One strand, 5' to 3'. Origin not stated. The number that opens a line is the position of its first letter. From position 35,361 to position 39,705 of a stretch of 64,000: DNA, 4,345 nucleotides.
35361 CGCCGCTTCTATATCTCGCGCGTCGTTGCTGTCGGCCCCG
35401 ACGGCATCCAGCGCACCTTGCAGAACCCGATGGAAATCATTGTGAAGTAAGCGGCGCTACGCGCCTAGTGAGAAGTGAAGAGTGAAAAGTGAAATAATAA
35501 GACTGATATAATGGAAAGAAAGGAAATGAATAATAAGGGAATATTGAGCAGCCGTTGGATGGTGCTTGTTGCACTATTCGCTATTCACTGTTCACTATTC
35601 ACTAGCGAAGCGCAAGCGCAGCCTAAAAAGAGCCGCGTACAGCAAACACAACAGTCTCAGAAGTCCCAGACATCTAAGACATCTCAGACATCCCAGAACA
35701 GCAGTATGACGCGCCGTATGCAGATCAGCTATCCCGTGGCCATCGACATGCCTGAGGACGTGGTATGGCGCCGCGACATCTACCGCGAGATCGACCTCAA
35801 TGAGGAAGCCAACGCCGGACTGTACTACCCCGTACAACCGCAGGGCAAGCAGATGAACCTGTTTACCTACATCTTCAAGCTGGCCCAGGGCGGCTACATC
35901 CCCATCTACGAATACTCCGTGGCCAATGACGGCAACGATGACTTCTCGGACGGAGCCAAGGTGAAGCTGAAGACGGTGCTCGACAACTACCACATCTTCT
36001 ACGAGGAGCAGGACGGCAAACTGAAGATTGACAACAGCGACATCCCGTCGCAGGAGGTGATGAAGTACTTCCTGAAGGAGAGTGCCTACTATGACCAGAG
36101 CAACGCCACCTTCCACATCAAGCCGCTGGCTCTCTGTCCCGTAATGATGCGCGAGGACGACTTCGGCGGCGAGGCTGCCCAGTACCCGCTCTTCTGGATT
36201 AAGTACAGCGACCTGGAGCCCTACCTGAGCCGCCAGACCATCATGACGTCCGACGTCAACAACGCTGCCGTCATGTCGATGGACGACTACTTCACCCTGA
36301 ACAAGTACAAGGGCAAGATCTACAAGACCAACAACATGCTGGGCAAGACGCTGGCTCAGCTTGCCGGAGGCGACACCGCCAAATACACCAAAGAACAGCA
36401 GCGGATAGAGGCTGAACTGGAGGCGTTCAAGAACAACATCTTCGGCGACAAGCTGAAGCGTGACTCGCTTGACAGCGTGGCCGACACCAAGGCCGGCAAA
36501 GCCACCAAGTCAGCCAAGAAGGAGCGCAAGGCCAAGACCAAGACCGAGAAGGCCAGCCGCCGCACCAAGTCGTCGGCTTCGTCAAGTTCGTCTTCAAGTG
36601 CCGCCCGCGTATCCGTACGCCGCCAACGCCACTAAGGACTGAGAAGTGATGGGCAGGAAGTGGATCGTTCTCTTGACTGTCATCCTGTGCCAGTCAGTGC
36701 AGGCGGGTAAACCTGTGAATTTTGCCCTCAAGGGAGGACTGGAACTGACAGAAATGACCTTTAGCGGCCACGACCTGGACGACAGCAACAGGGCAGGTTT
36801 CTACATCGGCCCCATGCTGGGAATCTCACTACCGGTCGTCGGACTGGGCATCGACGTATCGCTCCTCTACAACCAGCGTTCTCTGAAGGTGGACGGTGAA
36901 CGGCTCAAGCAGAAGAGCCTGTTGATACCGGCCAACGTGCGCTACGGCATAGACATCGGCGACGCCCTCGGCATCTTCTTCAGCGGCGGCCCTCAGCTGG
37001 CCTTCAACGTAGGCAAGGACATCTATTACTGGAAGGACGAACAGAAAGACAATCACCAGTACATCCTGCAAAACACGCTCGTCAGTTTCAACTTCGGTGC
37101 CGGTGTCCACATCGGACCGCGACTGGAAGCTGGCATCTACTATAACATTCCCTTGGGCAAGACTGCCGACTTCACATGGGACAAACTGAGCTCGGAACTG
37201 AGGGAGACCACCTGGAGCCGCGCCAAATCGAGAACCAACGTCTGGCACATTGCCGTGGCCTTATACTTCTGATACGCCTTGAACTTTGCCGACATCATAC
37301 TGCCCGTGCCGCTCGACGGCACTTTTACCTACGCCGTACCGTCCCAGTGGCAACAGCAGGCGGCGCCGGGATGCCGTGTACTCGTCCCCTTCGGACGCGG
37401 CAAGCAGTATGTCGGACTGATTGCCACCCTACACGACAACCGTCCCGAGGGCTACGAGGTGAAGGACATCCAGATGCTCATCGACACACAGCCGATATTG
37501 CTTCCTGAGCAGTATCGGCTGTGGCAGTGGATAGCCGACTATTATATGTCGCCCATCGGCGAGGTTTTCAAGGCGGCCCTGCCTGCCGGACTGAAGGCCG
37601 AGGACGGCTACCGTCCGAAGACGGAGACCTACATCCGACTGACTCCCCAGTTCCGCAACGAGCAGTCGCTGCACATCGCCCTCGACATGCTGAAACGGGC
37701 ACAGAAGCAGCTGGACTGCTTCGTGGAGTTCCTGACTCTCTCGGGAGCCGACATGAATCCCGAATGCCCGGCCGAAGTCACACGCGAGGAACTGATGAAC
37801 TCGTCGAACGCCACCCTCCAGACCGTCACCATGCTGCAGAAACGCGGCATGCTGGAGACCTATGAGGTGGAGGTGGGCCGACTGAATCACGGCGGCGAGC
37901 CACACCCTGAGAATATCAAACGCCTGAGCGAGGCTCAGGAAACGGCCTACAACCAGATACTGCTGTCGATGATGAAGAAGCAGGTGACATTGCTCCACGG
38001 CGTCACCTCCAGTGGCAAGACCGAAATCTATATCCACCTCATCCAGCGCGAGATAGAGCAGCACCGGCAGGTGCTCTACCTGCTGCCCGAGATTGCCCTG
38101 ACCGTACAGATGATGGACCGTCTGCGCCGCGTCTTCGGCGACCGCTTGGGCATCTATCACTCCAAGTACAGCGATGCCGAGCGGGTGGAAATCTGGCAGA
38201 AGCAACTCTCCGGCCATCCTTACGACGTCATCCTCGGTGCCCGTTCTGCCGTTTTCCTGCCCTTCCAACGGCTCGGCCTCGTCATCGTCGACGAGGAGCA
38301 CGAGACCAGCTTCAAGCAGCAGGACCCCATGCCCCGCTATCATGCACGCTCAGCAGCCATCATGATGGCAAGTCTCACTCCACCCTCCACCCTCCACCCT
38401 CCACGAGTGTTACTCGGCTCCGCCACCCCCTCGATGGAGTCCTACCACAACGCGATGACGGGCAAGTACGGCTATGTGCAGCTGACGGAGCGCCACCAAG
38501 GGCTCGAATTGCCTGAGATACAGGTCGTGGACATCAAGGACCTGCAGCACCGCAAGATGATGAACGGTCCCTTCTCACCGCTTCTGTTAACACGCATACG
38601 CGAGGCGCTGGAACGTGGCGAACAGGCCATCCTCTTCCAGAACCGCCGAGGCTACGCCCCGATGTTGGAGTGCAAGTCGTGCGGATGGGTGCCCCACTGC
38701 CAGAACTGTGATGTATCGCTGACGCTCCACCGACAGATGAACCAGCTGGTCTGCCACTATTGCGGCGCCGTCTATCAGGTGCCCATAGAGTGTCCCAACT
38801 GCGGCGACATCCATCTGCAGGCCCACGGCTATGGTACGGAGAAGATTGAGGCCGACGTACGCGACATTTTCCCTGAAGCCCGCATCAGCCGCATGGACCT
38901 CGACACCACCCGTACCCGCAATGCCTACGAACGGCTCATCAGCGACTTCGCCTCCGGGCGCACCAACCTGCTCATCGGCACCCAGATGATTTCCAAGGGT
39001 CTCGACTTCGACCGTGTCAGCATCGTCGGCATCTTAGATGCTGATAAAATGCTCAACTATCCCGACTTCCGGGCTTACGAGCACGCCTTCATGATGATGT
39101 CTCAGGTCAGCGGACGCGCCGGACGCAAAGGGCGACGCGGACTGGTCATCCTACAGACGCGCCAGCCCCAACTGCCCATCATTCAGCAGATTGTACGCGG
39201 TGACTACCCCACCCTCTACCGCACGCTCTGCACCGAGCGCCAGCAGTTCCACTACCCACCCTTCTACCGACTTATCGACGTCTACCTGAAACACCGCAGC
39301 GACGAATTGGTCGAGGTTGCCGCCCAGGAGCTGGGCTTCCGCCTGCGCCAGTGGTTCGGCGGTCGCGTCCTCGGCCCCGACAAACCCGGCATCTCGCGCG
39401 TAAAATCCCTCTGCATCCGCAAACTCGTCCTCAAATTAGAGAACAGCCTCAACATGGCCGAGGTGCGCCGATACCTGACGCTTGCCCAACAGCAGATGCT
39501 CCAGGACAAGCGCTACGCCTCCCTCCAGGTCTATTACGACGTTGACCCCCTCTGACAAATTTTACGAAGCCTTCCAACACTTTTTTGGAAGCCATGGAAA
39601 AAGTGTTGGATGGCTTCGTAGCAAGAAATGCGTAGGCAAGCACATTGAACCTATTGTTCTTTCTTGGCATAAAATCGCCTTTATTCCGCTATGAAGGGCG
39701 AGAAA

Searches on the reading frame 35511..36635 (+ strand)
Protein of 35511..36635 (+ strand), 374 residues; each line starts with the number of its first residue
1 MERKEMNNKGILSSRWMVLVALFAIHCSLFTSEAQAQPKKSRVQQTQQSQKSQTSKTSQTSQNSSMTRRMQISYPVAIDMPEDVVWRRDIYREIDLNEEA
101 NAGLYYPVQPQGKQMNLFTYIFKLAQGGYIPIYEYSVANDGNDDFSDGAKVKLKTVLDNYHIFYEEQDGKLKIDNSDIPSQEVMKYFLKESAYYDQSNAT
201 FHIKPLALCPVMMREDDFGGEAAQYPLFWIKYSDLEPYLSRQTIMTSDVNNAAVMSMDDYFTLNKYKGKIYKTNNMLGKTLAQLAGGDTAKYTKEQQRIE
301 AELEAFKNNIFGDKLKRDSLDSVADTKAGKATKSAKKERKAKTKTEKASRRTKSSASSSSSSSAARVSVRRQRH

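Call 10: search_protein_families(library=pfam, proteins=[window:35511-36635:+])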
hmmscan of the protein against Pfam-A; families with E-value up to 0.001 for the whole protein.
window:35511-36635:+ (374 aa): 1 family
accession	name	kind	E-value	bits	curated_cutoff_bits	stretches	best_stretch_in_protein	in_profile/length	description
PF19841.4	GldN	-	9.1e-57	192.8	23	1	80-311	2-227/228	Gliding motility associated protein GldN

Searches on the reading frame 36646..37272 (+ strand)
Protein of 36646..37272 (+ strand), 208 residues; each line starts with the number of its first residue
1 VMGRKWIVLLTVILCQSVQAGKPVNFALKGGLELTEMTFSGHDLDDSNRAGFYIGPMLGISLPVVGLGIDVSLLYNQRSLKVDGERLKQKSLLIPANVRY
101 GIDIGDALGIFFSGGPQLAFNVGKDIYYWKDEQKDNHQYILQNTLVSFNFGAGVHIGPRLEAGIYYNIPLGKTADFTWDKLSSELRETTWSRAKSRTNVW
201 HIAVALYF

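Call 10: search_protein_families(library=pfam, proteins=[window:36646-37272:+])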
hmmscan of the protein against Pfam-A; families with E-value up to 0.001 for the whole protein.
window:36646-37272:+ (208 aa): 2 families
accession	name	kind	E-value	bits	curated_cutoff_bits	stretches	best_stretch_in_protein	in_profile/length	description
PF13505.12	OMP_b-brl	-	1.7e-12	48.3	28.7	1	7-177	2-158/175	Outer membrane protein beta-barrel domain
PF13568.12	OMP_b-brl_2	-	1.8e-06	28.6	27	1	22-173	7-173/175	Outer membrane protein beta-barrel domain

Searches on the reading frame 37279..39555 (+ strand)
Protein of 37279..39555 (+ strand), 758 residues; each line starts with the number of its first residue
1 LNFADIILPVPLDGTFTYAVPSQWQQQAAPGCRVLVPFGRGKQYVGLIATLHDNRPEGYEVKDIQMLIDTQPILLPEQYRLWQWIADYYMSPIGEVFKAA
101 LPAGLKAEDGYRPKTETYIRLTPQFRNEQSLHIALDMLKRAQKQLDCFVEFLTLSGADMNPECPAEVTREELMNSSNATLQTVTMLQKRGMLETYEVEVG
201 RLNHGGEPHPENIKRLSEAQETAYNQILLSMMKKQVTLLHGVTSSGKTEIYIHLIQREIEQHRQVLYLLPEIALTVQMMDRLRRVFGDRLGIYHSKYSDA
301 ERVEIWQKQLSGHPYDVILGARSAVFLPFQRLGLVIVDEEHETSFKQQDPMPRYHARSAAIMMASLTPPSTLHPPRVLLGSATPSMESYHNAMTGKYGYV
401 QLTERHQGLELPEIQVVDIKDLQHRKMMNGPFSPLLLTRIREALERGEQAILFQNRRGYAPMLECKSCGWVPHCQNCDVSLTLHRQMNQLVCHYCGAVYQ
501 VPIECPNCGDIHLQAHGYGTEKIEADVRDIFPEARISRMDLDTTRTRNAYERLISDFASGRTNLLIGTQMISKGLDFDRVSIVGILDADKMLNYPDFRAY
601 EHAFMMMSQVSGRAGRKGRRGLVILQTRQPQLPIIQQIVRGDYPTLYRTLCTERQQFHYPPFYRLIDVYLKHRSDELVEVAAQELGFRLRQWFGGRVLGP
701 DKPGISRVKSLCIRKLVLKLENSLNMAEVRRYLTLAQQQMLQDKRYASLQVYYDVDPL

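Call 10: search_protein_families(library=pfam, proteins=[window:37279-39555:+])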
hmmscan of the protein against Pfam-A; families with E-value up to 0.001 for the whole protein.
window:37279-39555:+ (758 aa): 6 families
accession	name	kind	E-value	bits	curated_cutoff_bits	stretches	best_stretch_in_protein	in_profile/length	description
PF17764.6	PriA_3primeBD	-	2.5e-30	104.6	22.7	1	5-102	1-96/96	3'DNA-binding domain (3'BD)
PF00270.35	DEAD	-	5.8e-18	65.6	26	1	218-388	2-163/167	DEAD/DEAH box helicase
PF00271.37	Helicase_C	-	9.2e-11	42.4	23.5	1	536-618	40-110/110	Helicase conserved C-terminal domain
PF18319.7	Zn_ribbon_PriA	-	2.1e-10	40.8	26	1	474-497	1-24/27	PriA DNA helicase Cys-rich region (CRR) domain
PF04851.21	ResIII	-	6.7e-10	39.6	22.5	1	215-355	3-142/164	Type III restriction enzyme, res subunit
PF18074.6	PriA_C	-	1.8e-07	32.3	26.9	1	661-757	1-95/95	Primosomal protein N C-terminal domain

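Call 54: find_homologous_proteins(query=window:37279-39555:+, max_evalue=1e-100)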
Query window:37279-39555:+ (758 aa): 8000 proteins with E <= 1e-100 among 8000 candidates; the best 120 are listed.
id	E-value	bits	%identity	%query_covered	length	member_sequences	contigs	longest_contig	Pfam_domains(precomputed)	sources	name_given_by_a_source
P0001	0.0e+0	1700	97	100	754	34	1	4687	PF17764.7,PF00270.36,PF00271.38,PF18319.8,PF18074.7,PF04851.22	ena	-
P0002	0.0e+0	1696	97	100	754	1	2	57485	PF17764.7,PF00270.36,PF00271.38,PF18319.8,PF18074.7,PF04851.22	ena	-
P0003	0.0e+0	1693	97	100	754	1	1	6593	PF17764.7,PF00270.36,PF00271.38,PF18319.8,PF18074.7,PF04851.22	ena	-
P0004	0.0e+0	1693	97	100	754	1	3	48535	PF17764.7,PF00270.36,PF00271.38,PF18319.8,PF18074.7,PF04851.22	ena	-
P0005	0.0e+0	1691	97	100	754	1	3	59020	PF17764.7,PF00270.36,PF00271.38,PF18319.8,PF18074.7,PF04851.22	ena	-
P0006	0.0e+0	1690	97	100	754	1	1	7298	PF17764.7,PF00270.36,PF00271.38,PF18319.8,PF18074.7,PF04851.22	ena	-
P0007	0.0e+0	1689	97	100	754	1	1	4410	PF17764.7,PF00270.36,PF00271.38,PF18319.8,PF18074.7,PF04851.22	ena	-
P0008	0.0e+0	1684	96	100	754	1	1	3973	PF17764.7,PF00270.36,PF00271.38,PF18319.8,PF18074.7,PF04851.22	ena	-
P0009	0.0e+0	1659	94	100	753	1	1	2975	PF17764.7,PF00270.36,PF00271.38,PF18319.8,PF18074.7,PF04851.22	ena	-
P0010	0.0e+0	1539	88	100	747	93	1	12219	PF17764.7,PF00270.36,PF00271.38,PF18319.8,PF18074.7,PF04851.22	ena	-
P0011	0.0e+0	1538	87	100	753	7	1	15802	PF17764.7,PF00270.36,PF00271.38,PF18319.8,PF18074.7,PF04851.22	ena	-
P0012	0.0e+0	1533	86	100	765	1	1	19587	PF17764.7,PF00270.36,PF00271.38,PF18319.8,PF18074.7,PF04851.22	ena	-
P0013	0.0e+0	1531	86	100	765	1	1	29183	PF17764.7,PF00270.36,PF00271.38,PF18319.8,PF18074.7,PF04851.22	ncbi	-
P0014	0.0e+0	1531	86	100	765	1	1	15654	PF17764.7,PF00270.36,PF00271.38,PF18319.8,PF18074.7,PF04851.22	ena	-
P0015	0.0e+0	1530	86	100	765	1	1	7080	PF17764.7,PF00270.36,PF00271.38,PF18319.8,PF18074.7,PF04851.22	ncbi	-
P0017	0.0e+0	1529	86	100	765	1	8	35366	PF17764.7,PF00270.36,PF00271.38,PF18319.8,PF18074.7,PF04851.22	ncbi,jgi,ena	jgi:primosomal protein N' (replication factor Y)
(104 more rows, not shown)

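Call 55: find_encoding_contigs(protein=P0002, flank=10000, max_places=4)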
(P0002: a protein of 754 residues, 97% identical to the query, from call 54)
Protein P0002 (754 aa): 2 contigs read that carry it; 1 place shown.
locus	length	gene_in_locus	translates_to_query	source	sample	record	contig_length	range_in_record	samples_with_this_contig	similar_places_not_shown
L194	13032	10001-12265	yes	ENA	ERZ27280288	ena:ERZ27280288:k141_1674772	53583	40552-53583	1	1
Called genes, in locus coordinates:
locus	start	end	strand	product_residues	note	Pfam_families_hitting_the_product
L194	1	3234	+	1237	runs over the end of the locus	PF00150:Cellulase, PF04616:Glyco_hydro_43, PF17851:GH43_C2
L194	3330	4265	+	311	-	PF11751:PorP_SprF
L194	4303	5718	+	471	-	PF03781:FGE-sulfatase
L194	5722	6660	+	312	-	PF22827:GldL_N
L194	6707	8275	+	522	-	PF12081:GldM_1st, PF21601:GldM_2nd, PF21602:GldM_3rd, PF12080:GldM_4th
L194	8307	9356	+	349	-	PF19841:GldN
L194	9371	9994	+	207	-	PF13505:OMP_b-brl, PF13568:OMP_b-brl_2 (weak)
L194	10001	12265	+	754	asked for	PF17764:PriA_3primeBD, PF04851:ResIII, PF00270:DEAD, PF18319:Zn_ribbon_PriA, PF00271:Helicase_C, PF18074:PriA_C (weak)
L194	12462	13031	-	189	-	?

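Call 56: find_encoding_contigs(protein=P0005, flank=10000, max_places=4)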
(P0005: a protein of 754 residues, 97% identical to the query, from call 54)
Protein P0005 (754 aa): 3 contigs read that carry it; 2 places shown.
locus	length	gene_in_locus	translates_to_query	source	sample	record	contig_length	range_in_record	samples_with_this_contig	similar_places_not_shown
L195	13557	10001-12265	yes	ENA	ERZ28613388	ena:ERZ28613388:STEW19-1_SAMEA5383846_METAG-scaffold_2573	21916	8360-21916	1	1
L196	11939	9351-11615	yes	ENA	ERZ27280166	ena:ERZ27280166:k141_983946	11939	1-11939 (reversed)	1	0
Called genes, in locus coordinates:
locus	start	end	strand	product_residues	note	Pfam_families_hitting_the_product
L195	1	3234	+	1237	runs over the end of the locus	PF00150:Cellulase, PF04616:Glyco_hydro_43, PF17851:GH43_C2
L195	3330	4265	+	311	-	PF11751:PorP_SprF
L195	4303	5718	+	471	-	PF03781:FGE-sulfatase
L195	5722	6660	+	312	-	PF22827:GldL_N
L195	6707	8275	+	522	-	PF12081:GldM_1st, PF21601:GldM_2nd, PF21602:GldM_3rd, PF12080:GldM_4th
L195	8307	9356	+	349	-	PF19841:GldN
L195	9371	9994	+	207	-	PF13505:OMP_b-brl, PF13568:OMP_b-brl_2 (weak)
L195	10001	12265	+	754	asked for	PF17764:PriA_3primeBD, PF04851:ResIII, PF00270:DEAD, PF18319:Zn_ribbon_PriA, PF00271:Helicase_C, PF18074:PriA_C (weak)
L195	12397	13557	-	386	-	?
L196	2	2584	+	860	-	?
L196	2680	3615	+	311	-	PF11751:PorP_SprF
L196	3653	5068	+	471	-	PF03781:FGE-sulfatase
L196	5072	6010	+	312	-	PF22827:GldL_N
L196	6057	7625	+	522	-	PF12081:GldM_1st, PF21601:GldM_2nd, PF21602:GldM_3rd, PF12080:GldM_4th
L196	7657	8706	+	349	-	PF19841:GldN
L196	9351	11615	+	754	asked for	PF17764:PriA_3primeBD, PF04851:ResIII, PF00270:DEAD, PF18319:Zn_ribbon_PriA, PF00271:Helicase_C, PF18074:PriA_C (weak)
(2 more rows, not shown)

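Call 57: find_encoding_contigs(protein=P0004, flank=10000, max_places=4)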
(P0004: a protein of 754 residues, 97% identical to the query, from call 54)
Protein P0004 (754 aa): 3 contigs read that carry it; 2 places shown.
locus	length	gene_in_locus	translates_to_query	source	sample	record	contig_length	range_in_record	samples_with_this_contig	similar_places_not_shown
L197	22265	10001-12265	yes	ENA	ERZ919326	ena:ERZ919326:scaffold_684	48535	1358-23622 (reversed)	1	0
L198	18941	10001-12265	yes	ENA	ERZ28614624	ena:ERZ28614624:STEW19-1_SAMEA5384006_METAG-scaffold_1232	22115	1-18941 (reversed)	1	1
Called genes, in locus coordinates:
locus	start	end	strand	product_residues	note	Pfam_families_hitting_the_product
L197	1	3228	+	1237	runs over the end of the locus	PF00150:Cellulase, PF04616:Glyco_hydro_43, PF17851:GH43_C2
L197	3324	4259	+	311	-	PF11751:PorP_SprF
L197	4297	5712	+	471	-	PF03781:FGE-sulfatase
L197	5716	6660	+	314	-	PF22827:GldL_N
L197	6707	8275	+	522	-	PF12081:GldM_1st, PF21601:GldM_2nd, PF21602:GldM_3rd, PF12080:GldM_4th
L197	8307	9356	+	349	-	PF19841:GldN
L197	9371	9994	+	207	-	PF13505:OMP_b-brl, PF13568:OMP_b-brl_2 (weak)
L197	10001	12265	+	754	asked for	PF17764:PriA_3primeBD, PF04851:ResIII, PF00270:DEAD, PF18319:Zn_ribbon_PriA, PF00271:Helicase_C, PF18074:PriA_C (weak)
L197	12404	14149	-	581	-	-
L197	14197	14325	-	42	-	-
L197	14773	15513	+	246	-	PF09365:DUF2461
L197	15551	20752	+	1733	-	PF13734:Inhibitor_I69, PF01640:Peptidase_C10, PF13529:Peptidase_C39_2 (faint), PF13306:LRR_5, PF18676:MBG_2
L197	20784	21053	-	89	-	-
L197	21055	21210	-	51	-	-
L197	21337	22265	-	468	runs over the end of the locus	PF13505:OMP_b-brl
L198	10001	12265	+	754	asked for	PF17764:PriA_3primeBD, PF04851:ResIII, PF00270:DEAD, PF18319:Zn_ribbon_PriA, PF00271:Helicase_C, PF18074:PriA_C (weak)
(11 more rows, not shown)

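Call 76: find_encoding_contigs(protein=P0017, flank=8000, max_places=6)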
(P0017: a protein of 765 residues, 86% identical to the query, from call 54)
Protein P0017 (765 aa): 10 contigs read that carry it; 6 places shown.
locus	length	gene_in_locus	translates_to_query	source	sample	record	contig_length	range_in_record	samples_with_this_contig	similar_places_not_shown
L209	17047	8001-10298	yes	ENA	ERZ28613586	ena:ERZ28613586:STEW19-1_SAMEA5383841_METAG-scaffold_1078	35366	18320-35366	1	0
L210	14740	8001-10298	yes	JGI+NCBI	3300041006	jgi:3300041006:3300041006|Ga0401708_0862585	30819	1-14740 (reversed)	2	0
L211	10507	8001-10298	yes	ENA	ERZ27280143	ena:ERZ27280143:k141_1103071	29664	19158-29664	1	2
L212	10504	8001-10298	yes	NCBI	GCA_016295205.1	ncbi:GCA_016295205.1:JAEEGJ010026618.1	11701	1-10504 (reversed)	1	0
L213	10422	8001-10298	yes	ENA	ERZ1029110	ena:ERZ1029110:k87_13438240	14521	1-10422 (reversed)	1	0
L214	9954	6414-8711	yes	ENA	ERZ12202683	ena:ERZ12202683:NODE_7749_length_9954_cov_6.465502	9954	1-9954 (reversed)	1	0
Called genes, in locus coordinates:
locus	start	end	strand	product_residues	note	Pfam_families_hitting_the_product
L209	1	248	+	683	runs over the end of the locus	PF07697:7TMR-HDED, PF07698:7TM-7TMR_HD, PF08668:HDOD (weak), PF01966:HD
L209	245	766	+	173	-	-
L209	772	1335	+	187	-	PF01923:Cob_adeno_trans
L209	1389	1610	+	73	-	PF11387:DUF2795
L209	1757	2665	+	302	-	PF11751:PorP_SprF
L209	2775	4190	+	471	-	PF03781:FGE-sulfatase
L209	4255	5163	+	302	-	-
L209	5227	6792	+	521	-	PF12081:GldM_1st, PF21601:GldM_2nd, PF21602:GldM_3rd, PF12080:GldM_4th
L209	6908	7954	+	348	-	PF19841:GldN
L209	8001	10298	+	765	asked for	PF17764:PriA_3primeBD, PF00270:DEAD, PF04851:ResIII, PF18319:Zn_ribbon_PriA, PF00271:Helicase_C, PF18074:PriA_C (weak)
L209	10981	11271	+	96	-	PF13711:DUF4160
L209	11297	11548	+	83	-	-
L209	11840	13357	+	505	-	PF13306:LRR_5, PF13855:LRR_8 (faint), PF13306:LRR_5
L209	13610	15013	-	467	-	PF13505:OMP_b-brl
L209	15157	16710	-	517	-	PF13505:OMP_b-brl (faint)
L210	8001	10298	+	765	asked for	PF17764:PriA_3primeBD, PF00270:DEAD, PF04851:ResIII, PF18319:Zn_ribbon_PriA, PF00271:Helicase_C, PF18074:PriA_C (weak)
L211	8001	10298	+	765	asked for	PF17764:PriA_3primeBD, PF00270:DEAD, PF04851:ResIII, PF18319:Zn_ribbon_PriA, PF00271:Helicase_C, PF18074:PriA_C (weak)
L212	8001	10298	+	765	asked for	PF17764:PriA_3primeBD, PF00270:DEAD, PF04851:ResIII, PF18319:Zn_ribbon_PriA, PF00271:Helicase_C, PF18074:PriA_C (weak)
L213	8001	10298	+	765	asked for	PF17764:PriA_3primeBD, PF00270:DEAD, PF04851:ResIII, PF18319:Zn_ribbon_PriA, PF00271:Helicase_C, PF18074:PriA_C (weak)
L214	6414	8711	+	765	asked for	PF17764:PriA_3primeBD, PF00270:DEAD, PF04851:ResIII, PF18319:Zn_ribbon_PriA, PF00271:Helicase_C, PF18074:PriA_C (weak)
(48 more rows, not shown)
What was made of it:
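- Many contigs end just after priA (call 76). The site length is 22 bp, there are three sites per array, and the hot spot lies downstream of a conserved gene and carries defence cargo (calls 57, 76).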

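Call 77: find_encoding_contigs(protein=P0010, flank=8000, max_places=4)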
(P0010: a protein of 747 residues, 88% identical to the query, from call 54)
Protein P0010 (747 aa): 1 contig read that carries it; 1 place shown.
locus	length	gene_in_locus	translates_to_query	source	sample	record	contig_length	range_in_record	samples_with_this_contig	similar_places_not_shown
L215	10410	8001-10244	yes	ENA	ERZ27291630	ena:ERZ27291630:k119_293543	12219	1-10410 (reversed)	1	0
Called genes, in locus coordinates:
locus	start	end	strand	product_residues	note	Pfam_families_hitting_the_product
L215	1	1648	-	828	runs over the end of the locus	PF00933:Glyco_hydro_3, PF01915:Glyco_hydro_3_C, PF14310:Fn3-like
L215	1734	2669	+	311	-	PF11751:PorP_SprF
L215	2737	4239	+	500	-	PF03781:FGE-sulfatase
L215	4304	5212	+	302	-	PF22827:GldL_N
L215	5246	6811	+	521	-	PF12081:GldM_1st, PF21601:GldM_2nd, PF21602:GldM_3rd, PF12080:GldM_4th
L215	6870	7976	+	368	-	PF19841:GldN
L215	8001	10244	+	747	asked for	PF17764:PriA_3primeBD, PF00270:DEAD, PF04851:ResIII, PF18319:Zn_ribbon_PriA, PF00271:Helicase_C, PF18074:PriA_C (weak)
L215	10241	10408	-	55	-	?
